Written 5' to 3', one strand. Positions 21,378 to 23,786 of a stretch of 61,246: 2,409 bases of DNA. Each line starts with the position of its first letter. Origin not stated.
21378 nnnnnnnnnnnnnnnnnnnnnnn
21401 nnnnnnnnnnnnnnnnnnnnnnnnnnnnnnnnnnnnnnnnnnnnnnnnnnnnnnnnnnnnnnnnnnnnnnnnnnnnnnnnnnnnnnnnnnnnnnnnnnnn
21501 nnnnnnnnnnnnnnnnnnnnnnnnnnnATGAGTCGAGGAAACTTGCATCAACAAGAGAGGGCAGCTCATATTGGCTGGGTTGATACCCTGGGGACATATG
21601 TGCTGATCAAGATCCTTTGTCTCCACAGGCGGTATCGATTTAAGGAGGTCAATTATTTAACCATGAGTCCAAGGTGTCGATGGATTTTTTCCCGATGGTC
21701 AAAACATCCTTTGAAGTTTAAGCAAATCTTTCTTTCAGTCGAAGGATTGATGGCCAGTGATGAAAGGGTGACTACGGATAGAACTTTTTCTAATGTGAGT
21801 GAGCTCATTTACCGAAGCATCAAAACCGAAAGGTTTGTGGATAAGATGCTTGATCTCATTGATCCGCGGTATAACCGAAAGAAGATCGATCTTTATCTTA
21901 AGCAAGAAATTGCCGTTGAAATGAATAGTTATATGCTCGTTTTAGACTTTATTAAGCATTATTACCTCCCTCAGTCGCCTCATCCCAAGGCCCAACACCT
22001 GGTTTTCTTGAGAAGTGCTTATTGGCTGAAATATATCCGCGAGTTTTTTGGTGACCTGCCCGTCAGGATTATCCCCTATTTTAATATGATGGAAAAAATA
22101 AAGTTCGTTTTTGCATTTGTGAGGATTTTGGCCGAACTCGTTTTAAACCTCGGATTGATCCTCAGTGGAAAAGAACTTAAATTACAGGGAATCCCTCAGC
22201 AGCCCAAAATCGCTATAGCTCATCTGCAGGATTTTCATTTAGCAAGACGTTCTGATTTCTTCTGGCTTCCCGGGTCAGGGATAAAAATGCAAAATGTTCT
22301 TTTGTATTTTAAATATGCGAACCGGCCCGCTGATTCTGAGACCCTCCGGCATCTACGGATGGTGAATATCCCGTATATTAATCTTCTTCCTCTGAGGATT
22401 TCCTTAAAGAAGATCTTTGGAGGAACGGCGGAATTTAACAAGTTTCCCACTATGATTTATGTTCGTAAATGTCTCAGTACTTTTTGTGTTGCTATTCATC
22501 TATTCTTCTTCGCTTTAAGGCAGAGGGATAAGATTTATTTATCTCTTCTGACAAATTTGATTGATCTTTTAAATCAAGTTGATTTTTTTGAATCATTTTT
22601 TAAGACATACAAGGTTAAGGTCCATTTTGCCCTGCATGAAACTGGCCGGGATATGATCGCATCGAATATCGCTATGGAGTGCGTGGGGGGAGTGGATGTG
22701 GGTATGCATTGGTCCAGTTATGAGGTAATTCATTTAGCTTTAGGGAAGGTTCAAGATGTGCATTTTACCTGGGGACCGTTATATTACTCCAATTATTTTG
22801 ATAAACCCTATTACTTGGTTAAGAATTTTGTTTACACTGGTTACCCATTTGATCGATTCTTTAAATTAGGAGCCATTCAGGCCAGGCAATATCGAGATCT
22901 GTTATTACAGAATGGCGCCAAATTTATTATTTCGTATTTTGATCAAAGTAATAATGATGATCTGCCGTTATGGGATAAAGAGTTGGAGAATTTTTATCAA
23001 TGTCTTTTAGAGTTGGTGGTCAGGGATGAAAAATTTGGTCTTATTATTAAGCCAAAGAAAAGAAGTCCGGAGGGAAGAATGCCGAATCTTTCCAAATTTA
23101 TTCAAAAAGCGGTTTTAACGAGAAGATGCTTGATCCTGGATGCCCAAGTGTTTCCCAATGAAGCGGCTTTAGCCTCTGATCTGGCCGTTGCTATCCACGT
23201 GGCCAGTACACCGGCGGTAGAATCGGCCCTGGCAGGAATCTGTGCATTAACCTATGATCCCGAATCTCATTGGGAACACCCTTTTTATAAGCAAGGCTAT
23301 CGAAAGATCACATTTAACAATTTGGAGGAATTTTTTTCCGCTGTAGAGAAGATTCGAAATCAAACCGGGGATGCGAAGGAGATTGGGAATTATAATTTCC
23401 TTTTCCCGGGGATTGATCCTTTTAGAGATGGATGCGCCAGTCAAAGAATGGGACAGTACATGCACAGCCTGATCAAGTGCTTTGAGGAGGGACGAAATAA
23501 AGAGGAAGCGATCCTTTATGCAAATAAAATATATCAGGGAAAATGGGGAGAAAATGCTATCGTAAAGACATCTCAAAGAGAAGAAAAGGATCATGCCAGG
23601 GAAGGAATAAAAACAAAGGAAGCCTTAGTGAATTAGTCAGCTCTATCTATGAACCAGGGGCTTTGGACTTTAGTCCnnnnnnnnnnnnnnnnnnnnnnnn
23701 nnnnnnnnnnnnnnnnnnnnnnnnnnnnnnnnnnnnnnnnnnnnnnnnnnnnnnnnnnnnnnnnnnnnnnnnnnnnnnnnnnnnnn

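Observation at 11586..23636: Phosphonate module with two cobalamin radical SAM enzymes, two nucleotidyltransferase domains and a CDP-alcohol-type transferase, wedged between two NulO pathways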

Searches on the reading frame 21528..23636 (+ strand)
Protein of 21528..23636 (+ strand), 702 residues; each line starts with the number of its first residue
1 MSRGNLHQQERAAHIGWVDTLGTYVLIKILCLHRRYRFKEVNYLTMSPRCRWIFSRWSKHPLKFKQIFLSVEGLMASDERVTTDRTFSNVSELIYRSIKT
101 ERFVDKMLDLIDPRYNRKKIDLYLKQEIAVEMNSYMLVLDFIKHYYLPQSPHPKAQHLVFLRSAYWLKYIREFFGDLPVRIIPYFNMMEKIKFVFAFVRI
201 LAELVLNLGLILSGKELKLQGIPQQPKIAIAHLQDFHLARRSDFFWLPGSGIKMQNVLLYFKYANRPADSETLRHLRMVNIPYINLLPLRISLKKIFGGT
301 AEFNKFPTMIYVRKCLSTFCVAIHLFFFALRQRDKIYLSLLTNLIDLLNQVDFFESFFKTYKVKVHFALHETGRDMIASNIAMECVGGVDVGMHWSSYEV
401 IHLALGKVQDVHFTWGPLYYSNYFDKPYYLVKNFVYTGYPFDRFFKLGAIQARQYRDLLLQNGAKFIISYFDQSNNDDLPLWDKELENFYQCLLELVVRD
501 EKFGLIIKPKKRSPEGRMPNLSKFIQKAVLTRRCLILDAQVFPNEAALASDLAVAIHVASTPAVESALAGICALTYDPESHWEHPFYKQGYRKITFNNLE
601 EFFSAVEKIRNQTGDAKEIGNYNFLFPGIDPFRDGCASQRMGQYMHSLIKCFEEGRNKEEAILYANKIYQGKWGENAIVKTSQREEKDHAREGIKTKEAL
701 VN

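Call 3: search_protein_families(library=pfam, proteins=[window:21528-23636:+], max_evalue=0.01)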
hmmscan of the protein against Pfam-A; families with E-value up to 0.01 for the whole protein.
window:21528-23636:+ (702 aa): 0 families

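Call 5: search_protein_families(library=ncbifam, proteins=[window:21528-23636:+], max_evalue=0.001)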
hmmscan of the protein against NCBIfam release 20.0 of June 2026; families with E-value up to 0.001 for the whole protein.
window:21528-23636:+ (702 aa): 1 family
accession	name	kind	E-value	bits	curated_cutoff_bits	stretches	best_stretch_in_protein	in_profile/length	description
TIGR04396.2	surf_polysacc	subfamily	7e-05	22.2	125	1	554-665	266-379/427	surface carbohydrate biosynthesis protein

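Call 28: search_solved_structures(query=window:21528-23636:+, max_evalue=1)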
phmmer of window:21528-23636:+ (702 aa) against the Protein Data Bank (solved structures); distinct sequences matched with E-value up to 1: 1.
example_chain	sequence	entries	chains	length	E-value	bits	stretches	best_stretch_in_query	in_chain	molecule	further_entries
5tjj_A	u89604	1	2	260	0.25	13.1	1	539-630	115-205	Transcriptional regulator, IclR family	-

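Call 29: find_homologous_proteins(query=window:21528-23636:+, max_evalue=0.00001)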
Query window:21528-23636:+ (702 aa): 1 proteins with E <= 0.00001 among 6133 candidates.
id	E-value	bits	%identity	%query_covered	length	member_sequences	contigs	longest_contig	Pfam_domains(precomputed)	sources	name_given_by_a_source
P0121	0.0e+0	1632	100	100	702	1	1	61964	-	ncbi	-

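Call 42: search_protein_representatives(protein=window:21528-23636:+)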
Query: 702 residues. Proteins with E-value up to 0.001 (for the whole library): 1538; up to 1e-10: 1139; up to 1e-30: 365. The best 150 are listed.
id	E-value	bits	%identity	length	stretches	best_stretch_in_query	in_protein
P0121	0.0e+00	1631.5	100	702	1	1-702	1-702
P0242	1.4e-167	575.8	40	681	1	13-680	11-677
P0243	6.1e-153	527.4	39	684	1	11-676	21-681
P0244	1.5e-128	446.8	36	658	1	9-663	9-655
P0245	2.6e-126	439.4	35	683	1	15-679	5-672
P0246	2.3e-123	429.6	35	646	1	76-690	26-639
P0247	1.1e-121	424.1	35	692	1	17-685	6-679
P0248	5.6e-120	418.5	34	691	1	14-680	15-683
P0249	1.8e-119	416.8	35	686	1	10-681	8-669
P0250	9.1e-115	401.3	37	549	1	155-682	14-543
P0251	7.9e-113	394.9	33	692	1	10-680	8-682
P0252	2.3e-110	386.7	34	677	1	16-678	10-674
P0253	4.9e-108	379.0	35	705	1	16-678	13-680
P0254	2.5e-99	350.2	34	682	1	104-687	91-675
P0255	1.0e-97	344.9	33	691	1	15-678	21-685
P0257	4.4e-93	329.6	31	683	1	7-679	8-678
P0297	3.4e-52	194.4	25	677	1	12-681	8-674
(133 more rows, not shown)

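Call 65: predict_structure(alignment_id=A2)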
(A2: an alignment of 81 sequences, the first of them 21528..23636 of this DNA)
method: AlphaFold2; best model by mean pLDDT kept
length: 702 residues; sequences in the alignment: 81
mean_pLDDT: 93.2   pTM: 0.92
mean pLDDT of the five models: 93.2, 93.1, 92.5, 92.0, 92.0
residues with pLDDT >= 90: 595; 70-90: 77; 50-70: 20; < 50: 10
segments of 3 or more residues with pLDDT < 50: 1-8
pLDDT, mean of each block of 10 residues (from residue 1): 48 91 96 94 93 86 79 78 92 89 93 96 96 95 90 93 94 95 95 96 98 94 93 92 95 97 95 95 97 89 97 98 98 94 97 98 95 96 98 94 96 98 95 98 96 98 98 81 91 98 97 91 97 97 97 96 98 96 94 97 98 93 98 98 98 98 99 97 74 65 52
secondary structure, 60 per line:
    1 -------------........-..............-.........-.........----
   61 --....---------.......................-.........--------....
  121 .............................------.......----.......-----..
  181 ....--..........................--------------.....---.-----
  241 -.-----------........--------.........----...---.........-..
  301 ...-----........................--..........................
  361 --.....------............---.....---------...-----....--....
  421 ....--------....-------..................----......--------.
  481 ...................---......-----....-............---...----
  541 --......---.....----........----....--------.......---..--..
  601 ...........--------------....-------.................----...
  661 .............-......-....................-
elements in order (helices of 4 or more, strands of 3 or more residues): E14-21 H23-36 E38-46 H48-56 E63-66 H76-98 H100-108 H117-149 E156-162 H167-173 E179-184 H187-212 E227-231 E257-261 H270-278 E283-285 E289-293 H294-297 E299-303 H309-332 H335-360 E363-367 H374-385 E389-393 E411-414 H417-424 E433-436 H444-461 E466-471 H480-499 E503-508 H514-517 H519-530 E534-536 H543-548 E552-556 H561-568 E573-576 H585-590 H599-611 H626-629 H637-653 H658-673 E678-680 H682-701

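Call 67: fold_search(model_id=the predicted structure, library=pdb)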
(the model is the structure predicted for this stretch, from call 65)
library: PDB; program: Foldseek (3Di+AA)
matches with E <= 10: 1260; with E <= 0.001: 82
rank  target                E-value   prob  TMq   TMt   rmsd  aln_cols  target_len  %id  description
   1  3l7l_D                6.0e-08  1.00  0.35  0.55   9.2       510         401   10  Structure of the Wall Teichoic Acid Polymerase TagF, H444N + CDPG (30 minute soak) (released 2010-04-28)
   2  8dti_A                1.8e-07  1.00  0.30  0.32   9.3       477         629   13  Cryo-EM structure of Arabidopsis SPY in complex with GDP-fucose (released 2023-03-08)
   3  3l7m_B                4.1e-07  1.00  0.35  0.55   9.0       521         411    9  Structure of the Wall Teichoic Acid Polymerase TagF, H548A (released 2010-04-28)
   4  3l7j_B                4.3e-07  1.00  0.37  0.57   8.9       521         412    9  Structure of the Wall Teichoic Acid Polymerase TagF, H444N variant (released 2010-04-28)
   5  3l7m_A                4.6e-07  1.00  0.33  0.52   9.9       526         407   10  Structure of the Wall Teichoic Acid Polymerase TagF, H548A (released 2010-04-28)
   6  4xsu_A                4.8e-07  1.00  0.32  0.54   9.2       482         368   11  Crystal structure of Anabaena Alr3699/HepE in complex with UDP and glucose (released 2016-01-13)
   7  4xsu_B                5.6e-07  1.00  0.31  0.52  10.0       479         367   11  Crystal structure of Anabaena Alr3699/HepE in complex with UDP and glucose (released 2016-01-13)
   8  8dtg_A                8.1e-07  1.00  0.30  0.27  18.4       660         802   13  Cryo-EM structure of Arabidopsis SPY alternative conformation 1 (released 2023-03-08)
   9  4xsr_B                1.0e-06  1.00  0.34  0.58   6.9       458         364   11  Crystal structure of Anabaena Alr3699/HepE in complex with UDP-glucose (released 2016-01-13)
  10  3l7i_D                1.5e-06  1.00  0.35  0.54   9.5       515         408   10  Structure of the Wall Teichoic Acid Polymerase TagF (released 2010-04-28)
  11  7d1i_A                2.2e-06  1.00  0.27  0.47  10.5       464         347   13  Crystal structure of acinetobacter baumannii MurG (released 2021-07-14)
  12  3l7j_A                2.7e-06  1.00  0.36  0.56   9.5       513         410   10  Structure of the Wall Teichoic Acid Polymerase TagF, H444N variant (released 2010-04-28)
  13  7mi0                  3.6e-06  1.00  0.30  0.49  10.9       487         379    9  Crystal Structure of Glycosyltransferase from Rickettsia africae ESF-5 (released 2021-04-28)
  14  8dtf_A                4.0e-06  1.00  0.29  0.27  14.4       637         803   12  Cryo-EM structure of the full length Arabidopsis SPY with complete TPRs (released 2023-03-08)
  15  8va1_B                4.3e-06  1.00  0.32  0.39  10.3       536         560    9  S. aureus TarL H300N in complex with CDP-ribitol (single tetramer) (released 2024-04-03)
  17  5wcn_A                6.1e-06  1.00  0.32  0.53   9.8       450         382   12  Structure of a bacterial polysialyltransferase in complex with CDP (released 2017-08-02)
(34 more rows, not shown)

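Call 68: find_encoding_contigs(protein=P0243, flank=10000, max_places=2)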
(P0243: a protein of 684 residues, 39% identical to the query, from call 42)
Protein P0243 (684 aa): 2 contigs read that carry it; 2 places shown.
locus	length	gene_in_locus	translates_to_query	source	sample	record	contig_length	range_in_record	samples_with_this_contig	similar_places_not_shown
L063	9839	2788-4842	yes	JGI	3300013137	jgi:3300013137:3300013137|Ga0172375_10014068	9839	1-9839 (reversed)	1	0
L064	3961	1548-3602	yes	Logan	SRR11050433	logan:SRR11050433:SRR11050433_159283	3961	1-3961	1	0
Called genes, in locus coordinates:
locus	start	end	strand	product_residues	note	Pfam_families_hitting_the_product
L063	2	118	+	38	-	?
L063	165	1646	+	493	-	PF02310:B12-binding, PF04055:Radical_SAM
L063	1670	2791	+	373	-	PF00266:Aminotran_5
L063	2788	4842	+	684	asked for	-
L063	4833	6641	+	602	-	PF00664:ABC_membrane, PF00005:ABC_tran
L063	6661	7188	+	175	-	PF01583:APS_kinase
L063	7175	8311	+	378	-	PF14306:PUA_2, PF01747:ATP-sulfurylase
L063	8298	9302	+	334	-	PF00224:PK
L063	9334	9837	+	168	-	?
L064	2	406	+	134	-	?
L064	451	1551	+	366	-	PF00266:Aminotran_5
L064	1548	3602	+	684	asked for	-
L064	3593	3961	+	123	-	?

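Call 69: find_encoding_contigs(protein=P0257, flank=10000, max_places=2)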
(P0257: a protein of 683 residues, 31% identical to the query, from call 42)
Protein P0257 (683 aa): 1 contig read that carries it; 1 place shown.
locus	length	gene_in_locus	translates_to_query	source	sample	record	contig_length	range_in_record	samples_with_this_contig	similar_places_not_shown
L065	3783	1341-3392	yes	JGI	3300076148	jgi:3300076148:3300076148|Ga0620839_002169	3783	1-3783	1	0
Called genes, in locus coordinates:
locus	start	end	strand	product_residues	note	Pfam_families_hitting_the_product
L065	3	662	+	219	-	?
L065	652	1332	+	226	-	PF02585:PIG-L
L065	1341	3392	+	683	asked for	-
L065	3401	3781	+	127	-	?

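Call 70: find_encoding_contigs(protein=P0297, flank=10000, max_places=2)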
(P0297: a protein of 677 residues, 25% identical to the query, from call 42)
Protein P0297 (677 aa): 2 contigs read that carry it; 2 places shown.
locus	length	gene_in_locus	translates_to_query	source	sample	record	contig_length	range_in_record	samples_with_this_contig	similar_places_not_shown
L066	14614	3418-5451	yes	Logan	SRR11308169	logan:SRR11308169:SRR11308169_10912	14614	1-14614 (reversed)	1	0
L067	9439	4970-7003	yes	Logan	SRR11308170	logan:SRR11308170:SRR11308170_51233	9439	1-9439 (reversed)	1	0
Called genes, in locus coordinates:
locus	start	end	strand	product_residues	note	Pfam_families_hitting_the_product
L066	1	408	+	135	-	?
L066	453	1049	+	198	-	PF13489:Methyltransf_23, PF03848:TehB (weak), PF13649:Methyltransf_25, PF13847:Methyltransf_31, PF08241:Methyltransf_11, PF08242:Methyltransf_12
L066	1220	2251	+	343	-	PF01636:APH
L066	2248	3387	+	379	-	-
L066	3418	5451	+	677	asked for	PF27878:PFTS_polysacc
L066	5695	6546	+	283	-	PF05050:Methyltransf_21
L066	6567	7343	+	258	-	PF02348:CTP_transf_3, PF12804:NTP_transf_3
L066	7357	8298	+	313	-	PF00389:2-Hacid_dh, PF02826:2-Hacid_dh_C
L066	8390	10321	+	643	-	PF00535:Glycos_transf_2, PF13641:Glyco_tranf_2_3, PF08240:ADH_N, PF16912:Glu_dehyd_C, PF00107:ADH_zinc_N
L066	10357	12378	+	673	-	-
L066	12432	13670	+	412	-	PF13439:Glyco_transf_4, PF13579:Glyco_trans_4_4, PF20706:GT4-conflict (weak), PF00534:Glycos_transf_1, PF13692:Glyco_trans_1_4, PF13524:Glyco_trans_1_2 (weak)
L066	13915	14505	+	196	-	PF04199:Cyclase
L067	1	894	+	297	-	?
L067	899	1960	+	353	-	PF03102:NeuB, PF08666:SAF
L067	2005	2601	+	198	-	PF13489:Methyltransf_23, PF03848:TehB (weak), PF13649:Methyltransf_25, PF13847:Methyltransf_31, PF08241:Methyltransf_11, PF08242:Methyltransf_12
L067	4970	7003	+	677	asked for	PF27878:PFTS_polysacc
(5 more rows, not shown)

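Call 73: search_dna_similar(query=window:21528-23636:+, collection=plasmids, mode=protein, max_evalue=0.00001, max_rows=15)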
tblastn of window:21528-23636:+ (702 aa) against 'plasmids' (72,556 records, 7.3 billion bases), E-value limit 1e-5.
No match.

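Call 87: search_solved_structures(query=A2, max_evalue=10, show_alignments=3)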
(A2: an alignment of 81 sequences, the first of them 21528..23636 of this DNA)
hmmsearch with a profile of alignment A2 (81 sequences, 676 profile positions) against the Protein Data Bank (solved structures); distinct sequences matched with E-value up to 10: 0.

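Call 95: find_related_loci(query=A4, collection=metagenome_contigs, flank=10000)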
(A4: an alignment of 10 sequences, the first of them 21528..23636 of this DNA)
Query A4 (702 aa) in metagenome_contigs; peptide patterns used: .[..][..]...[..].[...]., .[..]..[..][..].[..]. (x = any residue, [..] = any of these).
187 stretches matched a pattern; 15 encode a relative of the query (tblastn E <= 1e-3); 15 distinct loci.
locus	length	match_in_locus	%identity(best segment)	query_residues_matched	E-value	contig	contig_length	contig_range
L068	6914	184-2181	40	14-680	4e-167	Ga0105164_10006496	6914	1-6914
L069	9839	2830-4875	38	5-694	1e-156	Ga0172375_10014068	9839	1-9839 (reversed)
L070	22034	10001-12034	35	5-685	1e-133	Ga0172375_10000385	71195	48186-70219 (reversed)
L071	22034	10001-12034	34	13-692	8e-130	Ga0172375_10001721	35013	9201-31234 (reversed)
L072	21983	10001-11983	34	17-678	4e-128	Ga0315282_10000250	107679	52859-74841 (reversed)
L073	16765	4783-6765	34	14-684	9e-125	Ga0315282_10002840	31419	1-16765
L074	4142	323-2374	34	17-695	3e-126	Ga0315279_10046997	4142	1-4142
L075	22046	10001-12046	34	9-691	1e-123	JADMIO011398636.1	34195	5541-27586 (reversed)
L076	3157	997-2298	29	14-467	5e-58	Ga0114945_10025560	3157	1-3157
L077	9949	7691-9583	24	61-680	3e-51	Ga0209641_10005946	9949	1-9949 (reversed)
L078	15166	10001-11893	24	61-680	2e-50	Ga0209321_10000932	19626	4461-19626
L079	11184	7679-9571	24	61-680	1e-50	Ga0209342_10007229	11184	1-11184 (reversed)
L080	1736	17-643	43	481-686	1e-50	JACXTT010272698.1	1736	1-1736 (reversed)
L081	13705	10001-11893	24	61-680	5e-50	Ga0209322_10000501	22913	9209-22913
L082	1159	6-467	31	533-680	3e-18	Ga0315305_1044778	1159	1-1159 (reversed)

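Call 105: search_protein_families(library=pfam, proteins=[L072:12088-13785:+, L072:13778-15601:+, L072:16117-17478:+, L072:17475-18611:+, L072:18608-19720:+, L072:19927-21912:+, L063:4833-6641:+, L068:2200-3400:+], max_evalue=0.001)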
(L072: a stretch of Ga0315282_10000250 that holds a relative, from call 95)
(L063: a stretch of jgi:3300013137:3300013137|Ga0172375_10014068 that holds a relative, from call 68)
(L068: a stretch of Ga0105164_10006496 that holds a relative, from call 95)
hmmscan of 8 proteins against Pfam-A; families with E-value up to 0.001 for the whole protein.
L072:12088-13785:+ (565 aa): 1 family
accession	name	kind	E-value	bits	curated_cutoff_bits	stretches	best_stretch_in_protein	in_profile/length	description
PF13231.12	PMT_2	-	0.00012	22.8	26.1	1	81-231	8-152/160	Dolichyl-phosphate-mannose-protein mannosyltransferase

L072:13778-15601:+ (607 aa): 5 families
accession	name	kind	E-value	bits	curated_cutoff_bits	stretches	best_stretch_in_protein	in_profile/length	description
PF00005.33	ABC_tran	-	3.1e-33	115.7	25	1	378-526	1-137/137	ABC transporter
PF00664.28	ABC_membrane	-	6.2e-20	72.4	28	1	67-294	20-252/274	ABC transporter transmembrane region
PF02463.25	SMC_N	-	2.1e-07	31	40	0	497-566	136-209/220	RecF/RecN/SMC N terminal domain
PF13555.12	AAA_29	-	2.5e-05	24.4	27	1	384-416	18-50/61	P-loop containing region of AAA domain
PF13476.12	AAA_23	-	0.00014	23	27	1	379-415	11-46/201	AAA domain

L072:16117-17478:+ (453 aa): 2 families
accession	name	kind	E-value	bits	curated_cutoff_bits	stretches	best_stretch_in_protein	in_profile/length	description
PF13714.12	PEP_mutase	-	4.2e-52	177.6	31.5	1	170-427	2-240/240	Phosphoenolpyruvate phosphomutase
PF01467.32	CTP_transf_like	-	3e-14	53.8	21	1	31-151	6-130/133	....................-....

L072:17475-18611:+ (378 aa): 2 families
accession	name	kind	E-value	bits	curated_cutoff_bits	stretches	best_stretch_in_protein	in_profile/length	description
PF02775.26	TPP_enzyme_C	-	1.1e-20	74.5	21.9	1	212-346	6-151/151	Thiamine pyrophosphate enzyme, C-terminal TPP binding domain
PF02776.23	TPP_enzyme_N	-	1.1e-12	48.2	26.8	1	7-118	6-111/119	Thiamine pyrophosphate enzyme, N-terminal TPP binding domain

L072:18608-19720:+ (370 aa): 3 families
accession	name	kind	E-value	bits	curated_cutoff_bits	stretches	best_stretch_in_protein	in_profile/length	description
PF00465.25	Fe-ADH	-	2.8e-39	134.8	31.3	1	15-181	1-168/168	Iron-containing alcohol dehydrogenase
PF25137.1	ADH_Fe_C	-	4e-24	85.8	27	1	192-321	1-122/194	Fe-containing alcohol dehydrogenase family, C-terminal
PF13685.12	Fe-ADH_2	-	7e-05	23.3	28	1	37-111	22-97/149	Iron-containing alcohol dehydrogenase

L072:19927-21912:+ (661 aa): 0 families

L063:4833-6641:+ (602 aa): 4 families
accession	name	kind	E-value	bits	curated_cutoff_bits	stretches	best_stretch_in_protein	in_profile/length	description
PF00005.33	ABC_tran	-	4.2e-33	115.3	25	1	379-527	1-137/137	ABC transporter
PF00664.28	ABC_membrane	-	7.4e-15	55.8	28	1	28-307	6-266/274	ABC transporter transmembrane region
PF02463.25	SMC_N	-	3e-05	24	40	0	477-569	135-211/220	RecF/RecN/SMC N terminal domain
PF13555.12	AAA_29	-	0.00084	19.5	27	0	383-416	16-49/61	P-loop containing region of AAA domain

L068:2200-3400:+ (400 aa): 2 families
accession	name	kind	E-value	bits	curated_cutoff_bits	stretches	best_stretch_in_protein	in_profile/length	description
PF03062.24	MBOAT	-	2.2e-27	96.7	27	1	159-356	84-301/337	MBOAT, membrane-bound O-acyltransferase family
PF13813.11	MBOAT_2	-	2.1e-05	25.2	25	1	271-331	4-66/85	Membrane bound O-acyl transferase family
